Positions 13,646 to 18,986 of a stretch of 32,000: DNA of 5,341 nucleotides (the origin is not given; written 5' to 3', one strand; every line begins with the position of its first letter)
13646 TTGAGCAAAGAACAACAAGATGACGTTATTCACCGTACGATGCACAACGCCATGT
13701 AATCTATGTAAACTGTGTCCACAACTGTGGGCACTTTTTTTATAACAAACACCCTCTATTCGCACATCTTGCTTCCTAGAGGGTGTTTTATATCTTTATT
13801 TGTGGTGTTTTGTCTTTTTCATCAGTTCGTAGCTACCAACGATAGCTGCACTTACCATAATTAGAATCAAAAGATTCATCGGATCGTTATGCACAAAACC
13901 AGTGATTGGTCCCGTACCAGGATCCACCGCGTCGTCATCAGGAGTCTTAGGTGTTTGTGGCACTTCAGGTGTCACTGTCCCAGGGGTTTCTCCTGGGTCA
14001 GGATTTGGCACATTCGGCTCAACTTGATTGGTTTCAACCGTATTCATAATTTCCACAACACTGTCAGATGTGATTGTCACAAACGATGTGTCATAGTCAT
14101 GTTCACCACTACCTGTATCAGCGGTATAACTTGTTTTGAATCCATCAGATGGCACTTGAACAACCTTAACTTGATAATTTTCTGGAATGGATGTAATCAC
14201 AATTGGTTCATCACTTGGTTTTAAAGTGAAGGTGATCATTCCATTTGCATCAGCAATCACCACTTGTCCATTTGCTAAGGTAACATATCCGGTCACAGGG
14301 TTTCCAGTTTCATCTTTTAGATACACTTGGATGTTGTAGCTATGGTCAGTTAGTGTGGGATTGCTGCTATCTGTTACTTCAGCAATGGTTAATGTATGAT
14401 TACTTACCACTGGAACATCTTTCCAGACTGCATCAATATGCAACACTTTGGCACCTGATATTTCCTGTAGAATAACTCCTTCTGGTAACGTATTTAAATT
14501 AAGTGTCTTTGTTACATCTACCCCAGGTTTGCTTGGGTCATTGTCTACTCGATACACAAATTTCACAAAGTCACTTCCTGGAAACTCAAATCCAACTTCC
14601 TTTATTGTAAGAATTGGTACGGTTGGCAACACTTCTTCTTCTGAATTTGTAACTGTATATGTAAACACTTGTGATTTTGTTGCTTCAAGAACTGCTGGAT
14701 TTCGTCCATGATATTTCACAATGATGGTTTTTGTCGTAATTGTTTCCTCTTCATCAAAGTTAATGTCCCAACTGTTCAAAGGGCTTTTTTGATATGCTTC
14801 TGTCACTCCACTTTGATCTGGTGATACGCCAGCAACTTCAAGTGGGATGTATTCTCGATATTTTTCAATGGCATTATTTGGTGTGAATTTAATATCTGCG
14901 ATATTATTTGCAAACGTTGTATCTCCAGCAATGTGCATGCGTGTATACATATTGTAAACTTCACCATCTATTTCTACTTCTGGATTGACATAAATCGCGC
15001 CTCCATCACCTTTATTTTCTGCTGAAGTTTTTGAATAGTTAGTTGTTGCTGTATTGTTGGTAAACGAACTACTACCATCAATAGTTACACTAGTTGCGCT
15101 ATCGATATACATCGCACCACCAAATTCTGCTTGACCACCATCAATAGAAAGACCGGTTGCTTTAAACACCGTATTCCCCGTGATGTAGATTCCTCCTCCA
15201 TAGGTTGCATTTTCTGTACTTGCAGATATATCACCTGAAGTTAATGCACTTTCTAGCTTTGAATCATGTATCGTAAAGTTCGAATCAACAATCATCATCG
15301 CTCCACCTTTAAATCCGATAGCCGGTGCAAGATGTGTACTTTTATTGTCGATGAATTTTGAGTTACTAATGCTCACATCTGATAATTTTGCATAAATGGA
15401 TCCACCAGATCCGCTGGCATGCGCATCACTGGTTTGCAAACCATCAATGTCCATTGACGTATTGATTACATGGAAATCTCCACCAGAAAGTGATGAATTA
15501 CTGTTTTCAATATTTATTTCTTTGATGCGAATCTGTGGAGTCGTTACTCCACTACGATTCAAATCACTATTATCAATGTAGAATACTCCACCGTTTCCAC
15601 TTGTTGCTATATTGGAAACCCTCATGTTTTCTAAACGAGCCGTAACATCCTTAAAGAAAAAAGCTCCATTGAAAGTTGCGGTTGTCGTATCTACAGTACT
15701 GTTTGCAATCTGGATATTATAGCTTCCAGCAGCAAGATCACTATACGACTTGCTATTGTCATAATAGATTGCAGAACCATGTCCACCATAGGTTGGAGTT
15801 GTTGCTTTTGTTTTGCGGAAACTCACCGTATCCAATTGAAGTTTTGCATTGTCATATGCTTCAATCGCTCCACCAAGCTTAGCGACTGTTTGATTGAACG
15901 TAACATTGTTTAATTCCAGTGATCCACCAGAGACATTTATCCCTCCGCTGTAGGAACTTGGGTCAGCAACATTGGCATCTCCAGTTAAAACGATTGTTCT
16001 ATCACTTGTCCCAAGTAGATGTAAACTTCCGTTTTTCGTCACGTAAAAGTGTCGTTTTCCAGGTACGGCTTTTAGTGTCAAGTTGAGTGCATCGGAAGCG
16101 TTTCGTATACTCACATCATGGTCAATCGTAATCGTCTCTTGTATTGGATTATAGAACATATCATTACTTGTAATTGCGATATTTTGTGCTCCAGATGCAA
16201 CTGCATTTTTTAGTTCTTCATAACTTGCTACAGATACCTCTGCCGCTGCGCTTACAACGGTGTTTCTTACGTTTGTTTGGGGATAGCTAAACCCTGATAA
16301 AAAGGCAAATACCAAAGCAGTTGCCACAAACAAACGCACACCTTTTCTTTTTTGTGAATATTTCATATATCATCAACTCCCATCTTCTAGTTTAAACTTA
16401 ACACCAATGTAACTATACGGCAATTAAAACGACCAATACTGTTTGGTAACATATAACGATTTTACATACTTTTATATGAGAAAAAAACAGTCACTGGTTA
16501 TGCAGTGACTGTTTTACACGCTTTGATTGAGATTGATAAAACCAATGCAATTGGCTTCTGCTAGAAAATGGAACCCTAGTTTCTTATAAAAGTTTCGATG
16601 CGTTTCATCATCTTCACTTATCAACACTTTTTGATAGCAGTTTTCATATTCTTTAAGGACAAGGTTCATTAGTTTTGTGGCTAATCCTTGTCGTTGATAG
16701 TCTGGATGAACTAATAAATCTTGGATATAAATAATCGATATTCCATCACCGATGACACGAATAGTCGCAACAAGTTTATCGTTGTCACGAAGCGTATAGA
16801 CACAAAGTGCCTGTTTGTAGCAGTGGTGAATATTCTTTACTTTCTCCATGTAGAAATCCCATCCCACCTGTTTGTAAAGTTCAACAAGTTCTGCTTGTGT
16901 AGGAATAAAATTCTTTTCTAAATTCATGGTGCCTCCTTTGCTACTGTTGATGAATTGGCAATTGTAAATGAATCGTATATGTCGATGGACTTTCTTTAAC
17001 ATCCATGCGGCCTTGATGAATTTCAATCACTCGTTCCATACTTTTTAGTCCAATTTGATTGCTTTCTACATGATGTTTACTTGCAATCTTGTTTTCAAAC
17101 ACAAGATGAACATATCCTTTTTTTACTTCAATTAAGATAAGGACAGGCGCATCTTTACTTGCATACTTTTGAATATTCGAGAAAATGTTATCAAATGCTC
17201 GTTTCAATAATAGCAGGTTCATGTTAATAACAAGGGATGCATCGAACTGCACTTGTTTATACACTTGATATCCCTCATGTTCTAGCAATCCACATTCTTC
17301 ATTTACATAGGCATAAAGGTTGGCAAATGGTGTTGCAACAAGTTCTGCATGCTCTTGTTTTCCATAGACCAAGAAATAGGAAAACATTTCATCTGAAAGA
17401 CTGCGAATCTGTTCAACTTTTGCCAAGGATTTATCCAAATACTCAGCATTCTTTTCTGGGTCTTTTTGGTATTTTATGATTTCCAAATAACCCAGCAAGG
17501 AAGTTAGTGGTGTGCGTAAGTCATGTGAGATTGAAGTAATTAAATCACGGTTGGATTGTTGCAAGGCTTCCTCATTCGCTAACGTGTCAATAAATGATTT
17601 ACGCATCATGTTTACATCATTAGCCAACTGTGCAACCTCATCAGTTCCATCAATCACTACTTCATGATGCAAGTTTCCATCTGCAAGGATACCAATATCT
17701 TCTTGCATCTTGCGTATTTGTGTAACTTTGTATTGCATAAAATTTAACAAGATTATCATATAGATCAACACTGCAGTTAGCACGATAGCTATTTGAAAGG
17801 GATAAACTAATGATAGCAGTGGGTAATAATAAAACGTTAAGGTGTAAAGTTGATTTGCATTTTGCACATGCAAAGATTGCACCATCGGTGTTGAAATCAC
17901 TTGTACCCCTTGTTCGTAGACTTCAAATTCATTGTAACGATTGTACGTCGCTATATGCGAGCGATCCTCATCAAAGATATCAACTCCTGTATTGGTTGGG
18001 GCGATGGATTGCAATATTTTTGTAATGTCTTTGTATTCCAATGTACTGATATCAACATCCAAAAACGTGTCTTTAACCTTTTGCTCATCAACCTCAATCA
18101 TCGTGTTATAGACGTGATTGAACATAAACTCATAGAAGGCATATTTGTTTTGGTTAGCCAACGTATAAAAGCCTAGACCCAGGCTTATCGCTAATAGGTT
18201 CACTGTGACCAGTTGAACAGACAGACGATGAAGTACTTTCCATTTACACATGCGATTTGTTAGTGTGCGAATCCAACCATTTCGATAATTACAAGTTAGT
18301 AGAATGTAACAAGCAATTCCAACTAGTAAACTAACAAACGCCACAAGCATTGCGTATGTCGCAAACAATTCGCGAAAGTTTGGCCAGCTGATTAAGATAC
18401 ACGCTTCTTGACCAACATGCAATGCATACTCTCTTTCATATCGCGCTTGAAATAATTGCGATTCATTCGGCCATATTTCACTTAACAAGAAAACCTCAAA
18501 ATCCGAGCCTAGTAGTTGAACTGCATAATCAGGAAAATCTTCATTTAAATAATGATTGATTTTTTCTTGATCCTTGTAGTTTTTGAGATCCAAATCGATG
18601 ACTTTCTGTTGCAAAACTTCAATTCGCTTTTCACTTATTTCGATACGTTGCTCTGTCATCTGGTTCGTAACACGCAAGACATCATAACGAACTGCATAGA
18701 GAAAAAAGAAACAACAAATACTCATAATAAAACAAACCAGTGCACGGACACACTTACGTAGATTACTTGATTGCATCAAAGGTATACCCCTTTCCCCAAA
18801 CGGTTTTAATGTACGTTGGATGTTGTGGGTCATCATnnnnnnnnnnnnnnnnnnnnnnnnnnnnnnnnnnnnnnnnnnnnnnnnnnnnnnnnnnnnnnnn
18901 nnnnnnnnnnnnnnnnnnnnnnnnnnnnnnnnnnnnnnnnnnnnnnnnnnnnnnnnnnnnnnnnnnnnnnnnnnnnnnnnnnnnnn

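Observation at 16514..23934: Two-component-controlled YfhO/GtrA/GtrB operon with a translationally coupled PIG-L deacetylase: candidate cationic amino-sugar decoration system for a surface polymer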

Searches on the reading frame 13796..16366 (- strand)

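Call 3: search_protein_families(library=pfam, proteins=[window:13796-16366:-], max_evalue=0.01)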
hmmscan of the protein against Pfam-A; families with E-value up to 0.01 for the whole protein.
window:13796-16366:- (856 aa): 1 family
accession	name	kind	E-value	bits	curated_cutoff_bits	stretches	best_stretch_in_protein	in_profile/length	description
PF24547.1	DUF7601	-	3.9e-10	40.8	27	1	657-766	1-113/116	Domain of unknown function (DUF7601)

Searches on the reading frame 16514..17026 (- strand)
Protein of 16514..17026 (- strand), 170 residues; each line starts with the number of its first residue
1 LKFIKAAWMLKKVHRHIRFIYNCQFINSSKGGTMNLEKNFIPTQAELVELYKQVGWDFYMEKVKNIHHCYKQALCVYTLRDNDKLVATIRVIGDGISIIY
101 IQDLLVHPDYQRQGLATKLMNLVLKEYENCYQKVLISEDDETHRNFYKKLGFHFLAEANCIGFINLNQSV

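Call 3: search_protein_families(library=pfam, proteins=[window:16514-17026:-], max_evalue=0.01)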
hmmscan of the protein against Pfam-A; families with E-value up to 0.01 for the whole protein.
window:16514-17026:- (170 aa): 9 families
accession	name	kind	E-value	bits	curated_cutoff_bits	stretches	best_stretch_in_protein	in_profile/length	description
PF13508.13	Acetyltransf_7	-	4.6e-15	56.2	27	1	75-153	4-83/84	Acetyltransferase (GNAT) domain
PF13673.13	Acetyltransf_10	-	5.4e-15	55.9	23.6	1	67-157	23-112/128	Acetyltransferase (GNAT) domain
PF00583.31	Acetyltransf_1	-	2.3e-14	54.1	20.7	1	53-152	13-116/116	Acetyltransferase (GNAT) family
PF13527.13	Acetyltransf_9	-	3.4e-06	27.5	25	1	82-153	49-125/127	Acetyltransferase (GNAT) domain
PF08445.16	FR47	-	2.2e-05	24.8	22.1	1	100-155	23-80/86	FR47-like protein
PF17013.11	Acetyltransf_15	-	0.00019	21.3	35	1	96-133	70-107/210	Putative acetyl-transferase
PF21926.2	FeeM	-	0.00035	20.8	27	0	94-157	76-141/158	N-acyl amino acid synthase FeeM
PF13880.12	Acetyltransf_13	-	0.0045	17.2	22.8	1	101-127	7-33/69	ESCO1/2 acetyl-transferase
PF14542.12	Acetyltransf_CG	-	0.0091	16.5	30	0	85-134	11-60/80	GCN5-related N-acetyl-transferase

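Call 4: search_protein_families(library=ncbifam, proteins=[window:16514-17026:-], max_evalue=0.01)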
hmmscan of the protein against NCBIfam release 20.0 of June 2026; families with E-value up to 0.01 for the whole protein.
window:16514-17026:- (170 aa): 13 families
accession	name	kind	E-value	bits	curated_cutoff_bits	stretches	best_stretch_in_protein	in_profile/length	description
NF000108.1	AAC_2p_Ia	exception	2.4e-06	27.7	350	1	95-153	72-129/178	aminoglycoside N-acetyltransferase AAC(2')-Ia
TIGR01575.1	rimI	equivalog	9.3e-06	25.8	86.4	1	69-153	26-113/132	ribosomal protein S18-alanine N-acetyltransferase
NF007853.0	PRK10562.1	equivalog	3e-05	24.3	125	1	57-157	31-125/146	N-acetyltransferase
NF002959.0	PRK03624.1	equivalog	0.00022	21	124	1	80-153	55-130/147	GNAT family acetyltransferase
NF007338.0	PRK09831.1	equivalog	0.00042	20.5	146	1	83-157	65-129/150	GNAT family N-acetyltransferase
NF005840.0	PRK07757.1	equivalog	0.00058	19.8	154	1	69-155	37-121/153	N-acetyltransferase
NF033078.2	AAC_6p_Ia_fam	equivalog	0.00092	19.1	265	1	54-145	31-123/181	AAC(6')-Ia family aminoglycoside 6'-N-acetyltransferase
NF033150.1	AAC_6p_A49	exception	0.0013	18.5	410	1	53-152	31-131/184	aminoglycoside 6'-N-acetyltransferase AacA49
NF033083.0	AAC_3_I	equivalog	0.0017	18.5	200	1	97-151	76-133/145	AAC(3)-I family aminoglycoside N-acetyltransferase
NF007807.0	PRK10514.1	equivalog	0.002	18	134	1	100-156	72-126/147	acetyltransferase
NF033213.1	matur_PanM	equivalog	0.0039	17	68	1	62-152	27-121/130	aspartate 1-decarboxylase autocleavage activator PanM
NF007025.1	PRK09491.1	equivalog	0.0063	16.5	173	0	89-152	56-119/145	ribosomal protein S18-alanine N-acetyltransferase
NF011709.0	PRK15130.1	equivalog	0.0075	16.1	218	0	103-165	87-153/186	spermidine N1-acetyltransferase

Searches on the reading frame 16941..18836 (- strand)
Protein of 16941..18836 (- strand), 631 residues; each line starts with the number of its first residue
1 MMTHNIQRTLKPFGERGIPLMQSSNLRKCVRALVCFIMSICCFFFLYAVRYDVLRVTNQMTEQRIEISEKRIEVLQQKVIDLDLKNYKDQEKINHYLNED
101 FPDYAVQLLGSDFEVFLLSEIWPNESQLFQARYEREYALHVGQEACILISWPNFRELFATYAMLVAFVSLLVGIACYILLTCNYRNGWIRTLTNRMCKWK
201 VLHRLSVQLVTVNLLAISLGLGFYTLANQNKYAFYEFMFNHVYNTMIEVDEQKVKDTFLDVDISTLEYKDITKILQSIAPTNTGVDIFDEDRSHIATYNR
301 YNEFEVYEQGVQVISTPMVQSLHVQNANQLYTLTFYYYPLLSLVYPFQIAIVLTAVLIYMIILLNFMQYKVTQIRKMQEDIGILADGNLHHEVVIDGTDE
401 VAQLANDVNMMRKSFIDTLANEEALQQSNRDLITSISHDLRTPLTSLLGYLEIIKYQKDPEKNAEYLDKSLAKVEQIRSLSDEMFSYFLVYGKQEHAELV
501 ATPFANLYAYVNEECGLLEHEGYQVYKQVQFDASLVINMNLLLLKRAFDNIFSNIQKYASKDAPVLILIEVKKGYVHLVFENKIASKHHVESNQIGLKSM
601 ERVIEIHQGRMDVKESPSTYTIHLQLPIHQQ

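Call 3: search_protein_families(library=pfam, proteins=[window:16941-18836:-], max_evalue=0.01)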
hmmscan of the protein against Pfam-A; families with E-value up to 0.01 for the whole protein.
window:16941-18836:- (631 aa): 3 families
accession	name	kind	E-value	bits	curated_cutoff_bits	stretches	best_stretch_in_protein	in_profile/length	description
PF00512.31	HisKA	-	6.1e-13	49.1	26.9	1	429-484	2-57/66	His Kinase A (phospho-acceptor) domain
PF00672.30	HAMP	-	0.00015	22.4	25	1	374-414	10-50/53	HAMP domain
PF02518.31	HATPase_c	-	0.0011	19.9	26.4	1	543-627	5-110/111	Histidine kinase-, DNA gyrase B-, and HSP90-like ATPase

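Call 4: search_protein_families(library=ncbifam, proteins=[window:16941-18836:-], max_evalue=0.01)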
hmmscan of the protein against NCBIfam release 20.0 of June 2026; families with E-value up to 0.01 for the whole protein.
window:16941-18836:- (631 aa): 32 families (the best 25 are shown)
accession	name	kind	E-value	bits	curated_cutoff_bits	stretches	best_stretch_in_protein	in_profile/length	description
NF033091.0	HK_VanS_ACDEFG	equivalog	2.5e-21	76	400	1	354-584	2-230/293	vancomycin resistance histidine kinase VanS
TIGR02966.1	phoR_proteo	equivalog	6.3e-16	58.3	334.2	1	422-578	107-264/333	phosphate regulon sensor histidine kinase PhoR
NF033092.0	HK_WalK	equivalog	1.8e-13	49.9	725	2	420-578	363-523/594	cell wall metabolism sensor histidine kinase WalK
NF007898.0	PRK10604.1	equivalog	2.2e-13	50.2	478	1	347-573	137-349/433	two-component system sensor histidine kinase RstB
NF008312.0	PRK11100.1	equivalog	3.5e-13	49.2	356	1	353-583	189-409/477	two-component system sensor histidine kinase CreC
NF040691.1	MtrAB_MtrB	equivalog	6.6e-13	48.5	450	1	352-458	191-300/507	MtrAB system histidine kinase MtrB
NF012163.2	BaeS_SmeS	equivalog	7.5e-13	48.2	500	1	350-487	168-297/457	sensor histidine kinase efflux regulator BaeS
NF041210.1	his_kin_PieS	equivalog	1.7e-12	47.1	850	1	351-454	172-275/474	two component system sensor histidine kinase PieS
TIGR01386.1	cztS_silS_copS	subfamily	3.4e-12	46.1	292.55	1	350-584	173-394/457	heavy metal sensor histidine kinase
NF007007.0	PRK09470.1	equivalog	7.3e-12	44.9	486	1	346-572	168-384/463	envelope stress sensor histidine kinase CpxA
NF007837.0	PRK10549.1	equivalog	1.5e-11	43.7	603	1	351-582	169-391/466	envelope stress sensor histidine kinase BaeS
NF007004.0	PRK09467.1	equivalog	4.1e-11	42.4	415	1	354-568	161-359/440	two-component system sensor histidine kinase EnvZ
NF045900.1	HisKinCpxALeg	equivalog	1.2e-10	40.8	800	1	344-575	155-375/451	two-component system sensor histidine kinase CpxA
NF046044.1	PnpS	equivalog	4.9e-10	39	400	1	423-579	164-321/390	two-component system histidine kinase PnpS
NF038389.1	ArsS_fam_HK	equivalog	3.5e-09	36.6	250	1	221-573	23-338/403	ArsS family sensor histidine kinase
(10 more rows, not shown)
